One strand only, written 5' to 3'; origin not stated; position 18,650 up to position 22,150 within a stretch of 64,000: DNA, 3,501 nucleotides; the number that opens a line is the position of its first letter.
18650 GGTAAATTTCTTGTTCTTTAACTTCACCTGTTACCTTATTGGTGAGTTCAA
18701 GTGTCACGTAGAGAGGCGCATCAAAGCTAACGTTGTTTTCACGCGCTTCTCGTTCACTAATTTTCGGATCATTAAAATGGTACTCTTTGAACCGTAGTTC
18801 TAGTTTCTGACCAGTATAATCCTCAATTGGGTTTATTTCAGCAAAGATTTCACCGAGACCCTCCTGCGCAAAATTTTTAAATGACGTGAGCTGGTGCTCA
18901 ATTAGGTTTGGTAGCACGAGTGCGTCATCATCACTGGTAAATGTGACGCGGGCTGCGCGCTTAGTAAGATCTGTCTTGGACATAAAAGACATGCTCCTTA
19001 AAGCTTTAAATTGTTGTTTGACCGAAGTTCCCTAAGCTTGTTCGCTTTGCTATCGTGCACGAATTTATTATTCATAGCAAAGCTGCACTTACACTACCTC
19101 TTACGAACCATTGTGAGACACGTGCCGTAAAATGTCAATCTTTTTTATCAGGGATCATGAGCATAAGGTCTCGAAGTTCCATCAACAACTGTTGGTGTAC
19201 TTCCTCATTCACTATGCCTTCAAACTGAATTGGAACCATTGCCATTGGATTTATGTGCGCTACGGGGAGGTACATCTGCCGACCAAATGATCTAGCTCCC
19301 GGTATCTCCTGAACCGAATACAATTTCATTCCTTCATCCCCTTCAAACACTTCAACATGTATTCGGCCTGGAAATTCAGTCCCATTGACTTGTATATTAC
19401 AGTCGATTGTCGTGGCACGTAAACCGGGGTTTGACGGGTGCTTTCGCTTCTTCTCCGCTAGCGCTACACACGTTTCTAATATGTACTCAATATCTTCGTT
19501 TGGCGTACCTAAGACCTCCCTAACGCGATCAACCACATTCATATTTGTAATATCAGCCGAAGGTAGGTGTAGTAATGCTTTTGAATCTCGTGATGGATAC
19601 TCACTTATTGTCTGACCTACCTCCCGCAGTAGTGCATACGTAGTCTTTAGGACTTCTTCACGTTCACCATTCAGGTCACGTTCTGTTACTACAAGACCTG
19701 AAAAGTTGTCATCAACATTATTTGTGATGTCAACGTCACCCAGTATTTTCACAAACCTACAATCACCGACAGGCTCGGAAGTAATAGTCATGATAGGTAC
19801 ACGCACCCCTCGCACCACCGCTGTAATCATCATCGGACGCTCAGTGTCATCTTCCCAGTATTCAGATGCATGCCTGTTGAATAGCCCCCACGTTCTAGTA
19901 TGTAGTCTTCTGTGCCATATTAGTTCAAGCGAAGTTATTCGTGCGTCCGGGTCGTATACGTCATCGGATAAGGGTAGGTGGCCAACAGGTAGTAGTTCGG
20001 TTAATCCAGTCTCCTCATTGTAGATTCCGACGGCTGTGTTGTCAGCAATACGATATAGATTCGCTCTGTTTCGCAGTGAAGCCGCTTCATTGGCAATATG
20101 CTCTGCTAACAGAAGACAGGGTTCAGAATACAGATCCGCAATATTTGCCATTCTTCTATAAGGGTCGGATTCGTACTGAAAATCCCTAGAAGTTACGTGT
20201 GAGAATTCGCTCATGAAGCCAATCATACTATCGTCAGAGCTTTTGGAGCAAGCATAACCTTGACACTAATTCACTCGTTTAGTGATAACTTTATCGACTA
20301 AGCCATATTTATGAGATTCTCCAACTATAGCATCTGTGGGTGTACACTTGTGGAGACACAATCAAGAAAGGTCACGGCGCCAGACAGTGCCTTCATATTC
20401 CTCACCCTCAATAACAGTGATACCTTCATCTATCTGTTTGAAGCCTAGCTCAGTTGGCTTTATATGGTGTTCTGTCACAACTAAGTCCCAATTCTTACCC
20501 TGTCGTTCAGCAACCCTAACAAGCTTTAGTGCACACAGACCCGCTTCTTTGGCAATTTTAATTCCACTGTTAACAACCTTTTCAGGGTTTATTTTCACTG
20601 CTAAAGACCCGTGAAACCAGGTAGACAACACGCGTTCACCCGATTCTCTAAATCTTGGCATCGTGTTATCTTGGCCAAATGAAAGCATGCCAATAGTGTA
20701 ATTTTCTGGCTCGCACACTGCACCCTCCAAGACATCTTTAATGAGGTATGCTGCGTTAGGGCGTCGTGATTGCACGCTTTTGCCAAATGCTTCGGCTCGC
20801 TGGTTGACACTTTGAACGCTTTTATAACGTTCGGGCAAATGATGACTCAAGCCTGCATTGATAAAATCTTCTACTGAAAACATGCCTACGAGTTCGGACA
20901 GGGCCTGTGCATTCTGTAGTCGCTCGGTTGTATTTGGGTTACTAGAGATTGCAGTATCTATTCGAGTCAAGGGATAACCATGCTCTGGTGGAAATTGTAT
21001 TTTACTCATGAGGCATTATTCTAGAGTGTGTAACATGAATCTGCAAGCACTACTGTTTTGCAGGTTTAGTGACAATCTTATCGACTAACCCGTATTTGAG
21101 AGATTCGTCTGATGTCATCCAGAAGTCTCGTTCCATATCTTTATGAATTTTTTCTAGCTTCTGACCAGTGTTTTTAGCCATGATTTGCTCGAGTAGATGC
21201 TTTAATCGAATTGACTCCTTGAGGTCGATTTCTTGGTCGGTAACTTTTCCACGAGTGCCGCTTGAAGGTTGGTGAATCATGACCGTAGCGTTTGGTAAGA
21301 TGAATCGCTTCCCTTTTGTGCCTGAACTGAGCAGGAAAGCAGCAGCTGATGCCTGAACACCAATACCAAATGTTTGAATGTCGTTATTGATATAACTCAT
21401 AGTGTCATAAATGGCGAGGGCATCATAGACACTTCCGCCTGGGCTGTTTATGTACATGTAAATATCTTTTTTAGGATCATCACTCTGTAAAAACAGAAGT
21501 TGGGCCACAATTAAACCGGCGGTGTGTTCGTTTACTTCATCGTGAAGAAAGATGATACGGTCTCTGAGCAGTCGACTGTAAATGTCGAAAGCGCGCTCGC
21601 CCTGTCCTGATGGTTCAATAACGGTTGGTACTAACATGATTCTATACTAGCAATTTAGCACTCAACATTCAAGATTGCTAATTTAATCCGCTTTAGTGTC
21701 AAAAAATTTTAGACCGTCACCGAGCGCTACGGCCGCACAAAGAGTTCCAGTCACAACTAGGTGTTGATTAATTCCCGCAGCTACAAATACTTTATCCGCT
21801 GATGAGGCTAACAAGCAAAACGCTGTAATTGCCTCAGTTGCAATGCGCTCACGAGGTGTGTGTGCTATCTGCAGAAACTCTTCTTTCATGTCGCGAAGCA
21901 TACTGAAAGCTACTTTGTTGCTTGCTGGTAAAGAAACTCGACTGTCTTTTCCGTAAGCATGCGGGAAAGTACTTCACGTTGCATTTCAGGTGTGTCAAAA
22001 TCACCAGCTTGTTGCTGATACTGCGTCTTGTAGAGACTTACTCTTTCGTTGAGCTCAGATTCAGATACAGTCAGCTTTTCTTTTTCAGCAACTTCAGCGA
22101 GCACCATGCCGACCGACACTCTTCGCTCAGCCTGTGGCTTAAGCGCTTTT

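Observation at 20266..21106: Imperfect direct repeat of the clpP 3' end brackets a single orphan gene (insertion or gene-exchange scar)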

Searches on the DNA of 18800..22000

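Call 40: search_rna_families(source=window, start=18800, end=22000, threshold=evalue, max_evalue=1)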
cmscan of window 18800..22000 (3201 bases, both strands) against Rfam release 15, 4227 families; matches with E-value up to 1: 0.
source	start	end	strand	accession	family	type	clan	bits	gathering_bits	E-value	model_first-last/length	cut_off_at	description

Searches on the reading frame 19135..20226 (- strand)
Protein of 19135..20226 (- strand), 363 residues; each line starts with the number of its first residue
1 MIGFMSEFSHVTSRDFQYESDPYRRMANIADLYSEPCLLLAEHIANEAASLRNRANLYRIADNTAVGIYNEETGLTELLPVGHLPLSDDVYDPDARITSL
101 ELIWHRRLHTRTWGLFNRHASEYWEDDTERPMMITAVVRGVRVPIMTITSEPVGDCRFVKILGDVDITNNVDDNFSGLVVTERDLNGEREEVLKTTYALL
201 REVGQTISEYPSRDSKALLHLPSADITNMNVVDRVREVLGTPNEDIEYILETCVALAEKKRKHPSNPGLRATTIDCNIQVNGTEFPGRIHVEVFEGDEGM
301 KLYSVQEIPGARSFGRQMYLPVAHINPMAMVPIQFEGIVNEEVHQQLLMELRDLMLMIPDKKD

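Call 8: search_protein_families(library=pfam, proteins=[window:19135-20226:-], max_evalue=0.1)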
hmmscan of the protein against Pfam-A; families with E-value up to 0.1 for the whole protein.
window:19135-20226:- (363 aa): 0 families

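Call 9: search_protein_families(library=phrogs, proteins=[window:19135-20226:-], max_evalue=0.1)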
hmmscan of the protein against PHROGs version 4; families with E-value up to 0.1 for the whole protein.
window:19135-20226:- (363 aa): 0 families

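Call 18: find_homologous_proteins(query=window:19135-20226:-)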
Query window:19135-20226:- (363 aa): 1 proteins with E <= 0.001 among 1987 candidates.
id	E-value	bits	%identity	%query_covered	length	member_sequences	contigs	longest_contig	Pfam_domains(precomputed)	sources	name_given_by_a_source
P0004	3.7e-225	764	100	93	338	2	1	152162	-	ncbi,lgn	-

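Call 28: find_related_loci(query=window:19135-20226:-, collection=metagenome_contigs, flank=4000)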
Query window:19135-20226:- (363 aa) in metagenome_contigs; peptide patterns used: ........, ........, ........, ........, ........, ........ (x = any residue, [..] = any of these).
68 stretches matched a pattern, but none encodes a relative of the query by tblastn (E <= 1e-3).

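Call 29: find_related_loci(query=window:19135-20226:-, collection=viral_contigs, flank=4000)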
Query window:19135-20226:- (363 aa) in viral_contigs; peptide patterns used: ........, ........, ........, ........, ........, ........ (x = any residue, [..] = any of these).
7 stretches matched a pattern, but none encodes a relative of the query by tblastn (E <= 1e-3).

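Call 36: search_protein_families(library=padloc, proteins=[window:19135-20226:-], max_evalue=0.1)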
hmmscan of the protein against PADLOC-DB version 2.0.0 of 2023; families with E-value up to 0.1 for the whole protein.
window:19135-20226:- (363 aa): 0 families

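Call 37: search_protein_families(library=ncbifam, proteins=[window:19135-20226:-], max_evalue=0.1)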
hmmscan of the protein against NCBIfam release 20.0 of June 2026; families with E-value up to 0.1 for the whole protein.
window:19135-20226:- (363 aa): 0 families

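Call 44: search_protein_representatives(protein=window:19135-20226:-)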
Query: 363 residues. Proteins with E-value up to 0.001 (for the whole library): 8; up to 1e-10: 4; up to 1e-30: 1. The best 8 are listed.
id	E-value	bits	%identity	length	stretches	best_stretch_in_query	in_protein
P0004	1.2e-225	764.3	100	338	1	26-363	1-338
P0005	1.5e-30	122.6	34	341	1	19-355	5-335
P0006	6.2e-26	107.4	33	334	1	21-357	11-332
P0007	1.9e-15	72.9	30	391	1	24-361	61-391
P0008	2.3e-09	52.9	33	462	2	134-354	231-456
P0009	1.2e-07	47.3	28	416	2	192-356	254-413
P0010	7.7e-07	44.6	25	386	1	25-354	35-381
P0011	1.6e-04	37.0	25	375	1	24-355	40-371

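Call 45: find_encoding_contigs(protein=P0005, flank=6000)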
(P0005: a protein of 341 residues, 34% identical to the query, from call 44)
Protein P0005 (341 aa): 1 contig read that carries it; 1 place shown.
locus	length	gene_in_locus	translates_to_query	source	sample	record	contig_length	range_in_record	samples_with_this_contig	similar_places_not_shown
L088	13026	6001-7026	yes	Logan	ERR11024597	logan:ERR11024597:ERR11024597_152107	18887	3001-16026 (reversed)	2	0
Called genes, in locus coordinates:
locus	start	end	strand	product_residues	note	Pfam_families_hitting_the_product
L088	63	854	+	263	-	PF00215:OMPdecase (weak)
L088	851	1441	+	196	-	PF00156:Pribosyltran (weak)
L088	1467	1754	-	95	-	-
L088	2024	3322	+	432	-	PF13393:tRNA-synt_His, PF00587:tRNA-synt_2b, PF03129:HGTP_anticodon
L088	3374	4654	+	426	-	PF05697:Trigger_N, PF00254:FKBP_C, PF05698:Trigger_C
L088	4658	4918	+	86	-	-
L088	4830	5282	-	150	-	-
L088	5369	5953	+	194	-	PF00574:CLP_protease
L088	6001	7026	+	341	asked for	-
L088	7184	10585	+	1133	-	PF04563:RNA_pol_Rpb2_1, PF04561:RNA_pol_Rpb2_2, PF04565:RNA_pol_Rpb2_3, PF10385:RNA_pol_Rpb2_45, PF00562:RNA_pol_Rpb2_6, PF04560:RNA_pol_Rpb2_7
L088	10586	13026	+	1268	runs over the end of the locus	PF04997:RNA_pol_Rpb1_1, PF00623:RNA_pol_Rpb1_2, PF04983:RNA_pol_Rpb1_3, PF05000:RNA_pol_Rpb1_4 (faint), PF04998:RNA_pol_Rpb1_5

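Call 47: find_encoding_contigs(protein=P0006, flank=6000)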
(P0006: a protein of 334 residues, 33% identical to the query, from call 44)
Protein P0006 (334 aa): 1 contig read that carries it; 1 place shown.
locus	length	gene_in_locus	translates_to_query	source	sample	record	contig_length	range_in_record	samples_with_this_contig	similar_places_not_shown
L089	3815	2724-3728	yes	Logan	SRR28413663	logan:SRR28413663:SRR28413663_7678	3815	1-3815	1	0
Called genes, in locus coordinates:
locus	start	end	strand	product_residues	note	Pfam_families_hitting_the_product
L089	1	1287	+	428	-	?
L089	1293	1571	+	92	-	-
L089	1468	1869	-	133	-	-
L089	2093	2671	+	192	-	PF00574:CLP_protease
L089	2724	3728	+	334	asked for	-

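Call 48: find_encoding_contigs(protein=P0007, flank=6000)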
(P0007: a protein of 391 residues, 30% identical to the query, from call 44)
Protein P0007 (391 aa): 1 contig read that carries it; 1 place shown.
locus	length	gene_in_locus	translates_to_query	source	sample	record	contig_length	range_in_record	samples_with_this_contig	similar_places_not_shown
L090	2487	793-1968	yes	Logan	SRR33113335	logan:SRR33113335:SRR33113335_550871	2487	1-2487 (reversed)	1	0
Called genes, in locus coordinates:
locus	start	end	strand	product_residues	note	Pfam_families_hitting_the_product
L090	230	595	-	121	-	PF00903:Glyoxalase (weak), PF18029:Glyoxalase_6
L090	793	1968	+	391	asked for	-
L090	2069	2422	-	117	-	-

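Call 49: find_encoding_contigs(protein=P0008, flank=6000)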
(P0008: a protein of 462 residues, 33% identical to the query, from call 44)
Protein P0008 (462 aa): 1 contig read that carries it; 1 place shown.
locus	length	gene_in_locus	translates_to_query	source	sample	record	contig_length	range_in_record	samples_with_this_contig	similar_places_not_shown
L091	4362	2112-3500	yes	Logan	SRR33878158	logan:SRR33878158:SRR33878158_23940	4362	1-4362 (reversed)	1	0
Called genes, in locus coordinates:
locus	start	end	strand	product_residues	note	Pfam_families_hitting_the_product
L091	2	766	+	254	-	?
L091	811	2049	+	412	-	PF00089:Trypsin, PF10459:Peptidase_S46 (faint), PF13365:Trypsin_2, PF13180:PDZ_2, PF17820:PDZ_6 (weak)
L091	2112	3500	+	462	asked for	-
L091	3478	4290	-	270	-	PF17827:PrmC_N, PF00891:Methyltransf_2, PF01170:UPF0020 (faint), PF05175:MTS, PF06325:PrmA, PF13847:Methyltransf_31, PF13649:Methyltransf_25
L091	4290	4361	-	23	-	?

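Call 54: list_cluster_members(proteins=[P0004, P0001])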
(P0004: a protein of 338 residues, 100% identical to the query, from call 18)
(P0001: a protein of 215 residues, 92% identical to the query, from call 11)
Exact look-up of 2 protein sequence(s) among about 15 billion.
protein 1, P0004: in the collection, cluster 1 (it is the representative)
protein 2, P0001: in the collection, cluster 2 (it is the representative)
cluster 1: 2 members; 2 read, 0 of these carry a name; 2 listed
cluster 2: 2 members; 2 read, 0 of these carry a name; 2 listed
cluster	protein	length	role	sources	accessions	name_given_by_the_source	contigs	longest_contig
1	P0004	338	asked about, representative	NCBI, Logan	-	-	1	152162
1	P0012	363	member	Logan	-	-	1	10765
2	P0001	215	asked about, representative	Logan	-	-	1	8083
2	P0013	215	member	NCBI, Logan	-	-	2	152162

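Call 56: find_encoding_contigs(protein=P0012, flank=8000)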
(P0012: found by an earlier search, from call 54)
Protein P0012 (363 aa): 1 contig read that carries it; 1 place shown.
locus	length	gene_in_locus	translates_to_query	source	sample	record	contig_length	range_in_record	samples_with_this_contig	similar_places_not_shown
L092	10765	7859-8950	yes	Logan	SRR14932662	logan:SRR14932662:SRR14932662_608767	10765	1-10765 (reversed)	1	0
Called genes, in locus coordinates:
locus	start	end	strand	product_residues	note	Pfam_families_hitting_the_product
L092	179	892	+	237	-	PF00215:OMPdecase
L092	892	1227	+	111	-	-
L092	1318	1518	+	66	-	-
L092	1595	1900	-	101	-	PF26052:BRE1B (weak), PF07889:DUF1664 (weak)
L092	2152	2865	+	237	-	-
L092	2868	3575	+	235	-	PF24827:AstE_AspA_cat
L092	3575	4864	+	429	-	PF13393:tRNA-synt_His, PF00587:tRNA-synt_2b, PF03129:HGTP_anticodon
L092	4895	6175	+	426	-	PF05697:Trigger_N, PF00254:FKBP_C, PF05698:Trigger_C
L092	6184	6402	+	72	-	-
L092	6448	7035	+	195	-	PF00574:CLP_protease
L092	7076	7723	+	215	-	-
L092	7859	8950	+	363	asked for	-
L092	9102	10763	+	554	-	?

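Call 65: predict_structure(alignment_id=A2)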
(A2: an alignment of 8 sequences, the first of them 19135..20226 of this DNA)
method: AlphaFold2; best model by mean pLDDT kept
length: 363 residues; sequences in the alignment: 8
mean_pLDDT: 75.6   pTM: 0.71
mean pLDDT of the five models: 75.6, 74.8, 71.0, 64.9, 62.5
residues with pLDDT >= 90: 95; 70-90: 169; 50-70: 39; < 50: 60
segments of 3 or more residues with pLDDT < 50: 1-34, 165-184, 266-268, 361-363
pLDDT, mean of each block of 10 residues (from residue 1): 32 34 43 56 90 88 85 81 89 87 89 72 83 89 86 64 47 38 58 89 87 64 83 87 90 82 51 84 89 82 90 84 88 92 94 86 38
secondary structure, 60 per line:
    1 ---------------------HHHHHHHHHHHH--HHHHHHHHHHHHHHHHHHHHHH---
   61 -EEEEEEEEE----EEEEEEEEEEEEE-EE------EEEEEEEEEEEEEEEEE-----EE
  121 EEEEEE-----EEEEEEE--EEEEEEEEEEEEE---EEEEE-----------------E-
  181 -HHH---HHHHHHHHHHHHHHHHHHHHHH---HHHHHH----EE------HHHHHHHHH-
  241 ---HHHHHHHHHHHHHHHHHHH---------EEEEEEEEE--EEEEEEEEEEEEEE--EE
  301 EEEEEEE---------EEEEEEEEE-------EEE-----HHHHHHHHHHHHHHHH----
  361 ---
elements in order: H22-33 H36-57 E62-70 E75-87 E97-113 E119-126 E132-138 E141-153 E157-161 H188-209 H213-218 H231-239 H244-262 E272-280 E283-296 E299-307 E317-325 E333-335 H341-356

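Call 68: fold_search(model_id=the predicted structure, library=pdb)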
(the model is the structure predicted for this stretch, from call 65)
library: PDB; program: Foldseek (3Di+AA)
matches with E <= 10: 520; with E <= 0.001: 0
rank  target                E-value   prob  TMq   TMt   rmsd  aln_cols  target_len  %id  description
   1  5ulm_A                2.9e-02  0.28  0.12  0.12  20.8       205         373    6  Structure of the ASK1 central regulatory region (released 2017-03-01)
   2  5ulm_B                3.8e-02  0.23  0.12  0.12  18.5       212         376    7  Structure of the ASK1 central regulatory region (released 2017-03-01)
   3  7kzp_Q                6.2e-02  0.09  0.11  0.06  21.0       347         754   12  Structure of the human Fanconi anaemia Core complex (released 2021-03-10)
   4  6jm5_B                9.2e-02  0.25  0.11  0.23  11.6       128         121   12  Crystal structure of TBC1D23 C terminal domain (released 2019-10-16)
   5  8ojg_G                1.2e-01  0.09  0.09  0.15  22.5       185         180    9  Structure of the MlaCD complex (2:6 stoichiometry) (released 2024-07-10)
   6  8chv_A                1.3e-01  0.47  0.12  0.24   9.5       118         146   16  Crystal structure of human PURA (fragment Glu57-Glu212, PUR repeat I and II) R140P mutant (released 2024-02-21)
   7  6jm5_A                1.4e-01  0.21  0.11  0.22  11.5       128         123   12  Crystal structure of TBC1D23 C terminal domain (released 2019-10-16)
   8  8cht_C                1.6e-01  0.21  0.10  0.20  10.8       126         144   15  Crystal structure of human PURA (fragment Glu57-Glu212, PUR repeat I and II) (released 2024-02-21)
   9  8qgy_B                1.6e-01  0.15  0.12  0.07  20.5       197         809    8  Cryo-EM structure of C-terminally truncated Apoptosis signal-regulating kinase 1 (ASK1) (released 2024-04-03)
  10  8cht_A                2.5e-01  0.23  0.10  0.21   9.9       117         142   14  Crystal structure of human PURA (fragment Glu57-Glu212, PUR repeat I and II) (released 2024-02-21)
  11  5ay6_A                2.5e-01  0.11  0.12  0.15  17.4       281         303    7  32 kDa Fragment of the Flagellar hook protein FlgE from Caulobacter crescentus (released 2016-08-17)
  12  3k44_B                3.1e-01  0.20  0.10  0.22  10.8       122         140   11  Crystal Structure of Drosophila melanogaster Pur-alpha (released 2009-10-27)
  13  3p0l_A                3.1e-01  0.18  0.13  0.18  11.8       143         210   12  Human steroidogenic acute regulatory protein (released 2010-11-24)
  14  3p0l_C                3.4e-01  0.16  0.12  0.18  13.1       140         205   11  Human steroidogenic acute regulatory protein (released 2010-11-24)
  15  3p0l_B                3.4e-01  0.15  0.12  0.17  13.4       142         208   11  Human steroidogenic acute regulatory protein (released 2010-11-24)
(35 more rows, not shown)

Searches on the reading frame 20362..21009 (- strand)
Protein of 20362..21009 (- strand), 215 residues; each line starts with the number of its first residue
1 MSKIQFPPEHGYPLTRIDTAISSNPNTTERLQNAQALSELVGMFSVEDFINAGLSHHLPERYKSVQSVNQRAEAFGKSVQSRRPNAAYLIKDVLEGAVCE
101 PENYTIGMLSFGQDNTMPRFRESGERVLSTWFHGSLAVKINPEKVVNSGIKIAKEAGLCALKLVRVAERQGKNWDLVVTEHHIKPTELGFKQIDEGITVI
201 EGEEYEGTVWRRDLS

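Call 8: search_protein_families(library=pfam, proteins=[window:20362-21009:-], max_evalue=0.1)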
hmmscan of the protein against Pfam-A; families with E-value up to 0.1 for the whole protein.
window:20362-21009:- (215 aa): 0 families

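Call 9: search_protein_families(library=phrogs, proteins=[window:20362-21009:-], max_evalue=0.1)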
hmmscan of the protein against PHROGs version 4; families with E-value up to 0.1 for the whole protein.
window:20362-21009:- (215 aa): 0 families

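Call 11: find_homologous_proteins(query=window:20362-21009:-)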
Query window:20362-21009:- (215 aa): 3 proteins with E <= 0.001 among 149 candidates.
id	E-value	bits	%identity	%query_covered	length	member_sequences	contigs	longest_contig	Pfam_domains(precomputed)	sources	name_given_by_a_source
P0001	1.7e-125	434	92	100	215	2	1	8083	-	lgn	-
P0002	1.0e-85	304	65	100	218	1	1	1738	-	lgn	-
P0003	2.7e-80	287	62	100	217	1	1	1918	-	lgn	-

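Call 15: find_encoding_contigs(protein=P0001, flank=10000)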
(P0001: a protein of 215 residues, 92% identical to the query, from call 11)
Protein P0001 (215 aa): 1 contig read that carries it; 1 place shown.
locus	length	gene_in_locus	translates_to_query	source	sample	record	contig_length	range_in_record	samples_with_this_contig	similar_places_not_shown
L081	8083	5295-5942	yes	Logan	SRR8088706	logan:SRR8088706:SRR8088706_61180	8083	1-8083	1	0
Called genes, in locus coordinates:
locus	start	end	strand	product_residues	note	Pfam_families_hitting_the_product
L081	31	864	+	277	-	-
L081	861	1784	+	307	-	PF02016:Peptidase_S66, PF17676:Peptidase_S66C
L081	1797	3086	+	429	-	PF13393:tRNA-synt_His, PF00587:tRNA-synt_2b, PF03129:HGTP_anticodon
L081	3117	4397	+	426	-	PF05697:Trigger_N, PF00254:FKBP_C, PF05698:Trigger_C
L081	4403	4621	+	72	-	-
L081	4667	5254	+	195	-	PF00574:CLP_protease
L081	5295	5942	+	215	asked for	-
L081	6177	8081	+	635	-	?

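Call 16: find_encoding_contigs(protein=P0002, flank=10000)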
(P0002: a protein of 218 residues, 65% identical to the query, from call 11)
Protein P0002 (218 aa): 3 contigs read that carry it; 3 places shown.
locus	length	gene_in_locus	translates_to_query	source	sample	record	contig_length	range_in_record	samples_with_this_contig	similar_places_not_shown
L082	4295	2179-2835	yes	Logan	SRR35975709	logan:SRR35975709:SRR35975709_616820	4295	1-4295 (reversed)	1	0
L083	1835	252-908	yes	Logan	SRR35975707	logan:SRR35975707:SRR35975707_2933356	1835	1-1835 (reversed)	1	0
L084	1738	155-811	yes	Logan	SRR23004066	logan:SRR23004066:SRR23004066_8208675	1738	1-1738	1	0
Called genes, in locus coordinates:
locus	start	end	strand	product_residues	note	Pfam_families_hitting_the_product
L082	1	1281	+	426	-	?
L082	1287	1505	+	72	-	-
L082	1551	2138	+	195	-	PF00574:CLP_protease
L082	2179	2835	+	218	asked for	-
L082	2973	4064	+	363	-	-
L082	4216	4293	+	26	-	?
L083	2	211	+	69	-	?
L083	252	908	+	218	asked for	-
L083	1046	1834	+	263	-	?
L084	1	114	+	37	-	?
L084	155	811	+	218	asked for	-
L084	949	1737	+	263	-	?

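Call 17: find_encoding_contigs(protein=P0003, flank=10000)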
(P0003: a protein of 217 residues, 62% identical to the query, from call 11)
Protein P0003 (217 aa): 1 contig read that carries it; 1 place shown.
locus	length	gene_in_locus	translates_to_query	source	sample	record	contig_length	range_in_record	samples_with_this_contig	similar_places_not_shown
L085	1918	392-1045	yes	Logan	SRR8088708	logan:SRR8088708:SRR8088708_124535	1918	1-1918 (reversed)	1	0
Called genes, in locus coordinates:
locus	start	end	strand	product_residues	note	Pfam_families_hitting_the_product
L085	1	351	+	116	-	?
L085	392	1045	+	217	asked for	-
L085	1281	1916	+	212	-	?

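Call 30: find_related_loci(query=window:20362-21009:-, collection=viral_contigs, flank=4000)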
Query window:20362-21009:- (215 aa) in viral_contigs; peptide patterns used: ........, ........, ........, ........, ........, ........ (x = any residue, [..] = any of these).
4 stretches matched a pattern, but none encodes a relative of the query by tblastn (E <= 1e-3).

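Call 36: search_protein_families(library=padloc, proteins=[window:20362-21009:-], max_evalue=0.1)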
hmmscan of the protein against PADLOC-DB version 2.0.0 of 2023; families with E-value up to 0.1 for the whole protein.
window:20362-21009:- (215 aa): 0 families

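Call 37: search_protein_families(library=ncbifam, proteins=[window:20362-21009:-], max_evalue=0.1)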
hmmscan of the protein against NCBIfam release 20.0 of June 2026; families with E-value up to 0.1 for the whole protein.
window:20362-21009:- (215 aa): 0 families

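Call 46: predict_structure(alignment_id=A1)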
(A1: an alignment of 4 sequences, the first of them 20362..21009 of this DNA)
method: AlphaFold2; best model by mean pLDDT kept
length: 215 residues; sequences in the alignment: 4
mean_pLDDT: 42.9   pTM: 0.42
mean pLDDT of the five models: 42.9, 36.6, 36.6, 35.5, 32.3
residues with pLDDT >= 90: 0; 70-90: 13; 50-70: 50; < 50: 152
segments of 3 or more residues with pLDDT < 50: 1-15, 52-54, 76-145, 150-190, 194-215
pLDDT, mean of each block of 10 residues (from residue 1): 25 44 63 65 65 57 73 52 26 27 31 34 32 32 48 40 28 33 41 46 40 40
secondary structure, 60 per line:
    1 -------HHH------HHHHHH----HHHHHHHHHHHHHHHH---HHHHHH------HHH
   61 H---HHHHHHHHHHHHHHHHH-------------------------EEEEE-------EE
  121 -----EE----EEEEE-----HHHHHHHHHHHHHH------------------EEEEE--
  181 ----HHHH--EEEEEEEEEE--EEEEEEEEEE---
elements in order: H17-22 H27-42 H46-51 H58-61 H65-81 E107-111 E132-136 H142-155 E174-178 H185-188 E191-200 E203-212
